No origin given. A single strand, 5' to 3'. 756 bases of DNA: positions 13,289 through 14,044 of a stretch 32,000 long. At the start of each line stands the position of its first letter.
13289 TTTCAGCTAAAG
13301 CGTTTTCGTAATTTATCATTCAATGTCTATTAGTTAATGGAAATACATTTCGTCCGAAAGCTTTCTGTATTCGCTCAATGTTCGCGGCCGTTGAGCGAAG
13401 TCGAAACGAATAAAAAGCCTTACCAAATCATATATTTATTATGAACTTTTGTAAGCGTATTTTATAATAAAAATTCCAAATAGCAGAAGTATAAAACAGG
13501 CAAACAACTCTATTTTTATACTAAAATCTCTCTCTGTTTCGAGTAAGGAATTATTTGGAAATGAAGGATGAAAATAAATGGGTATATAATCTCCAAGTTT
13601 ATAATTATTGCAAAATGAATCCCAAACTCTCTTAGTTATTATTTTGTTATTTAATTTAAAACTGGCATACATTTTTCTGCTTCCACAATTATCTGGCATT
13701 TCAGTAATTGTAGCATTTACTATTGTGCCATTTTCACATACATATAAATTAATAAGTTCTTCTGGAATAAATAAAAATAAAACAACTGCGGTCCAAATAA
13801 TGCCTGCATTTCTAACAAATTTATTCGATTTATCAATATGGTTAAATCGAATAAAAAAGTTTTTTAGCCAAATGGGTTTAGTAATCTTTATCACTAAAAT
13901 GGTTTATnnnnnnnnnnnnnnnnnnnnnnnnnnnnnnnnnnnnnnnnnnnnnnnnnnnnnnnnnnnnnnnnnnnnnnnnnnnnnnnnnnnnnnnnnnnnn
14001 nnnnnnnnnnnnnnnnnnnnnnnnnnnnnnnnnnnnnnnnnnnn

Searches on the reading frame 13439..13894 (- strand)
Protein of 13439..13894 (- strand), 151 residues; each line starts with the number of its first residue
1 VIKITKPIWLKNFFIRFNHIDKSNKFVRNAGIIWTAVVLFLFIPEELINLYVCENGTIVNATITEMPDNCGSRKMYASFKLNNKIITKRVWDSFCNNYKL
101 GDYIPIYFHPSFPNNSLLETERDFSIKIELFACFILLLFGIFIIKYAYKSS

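Call 15: search_protein_families(library=ncbifam, proteins=[window:13439-13894:-], max_evalue=0.001)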
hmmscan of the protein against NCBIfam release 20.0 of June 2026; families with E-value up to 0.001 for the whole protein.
window:13439-13894:- (151 aa): 0 families

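Call 46: search_protein_families(library=pfam, proteins=[window:13439-13891:-], max_evalue=0.01)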
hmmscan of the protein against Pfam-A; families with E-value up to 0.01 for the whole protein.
window:13439-13891:- (150 aa): 1 family
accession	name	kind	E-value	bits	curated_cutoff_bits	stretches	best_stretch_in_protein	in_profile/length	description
PF12158.14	DUF3592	-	0.0065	17.5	25.3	1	54-120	2-82/84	Domain of unknown function (DUF3592)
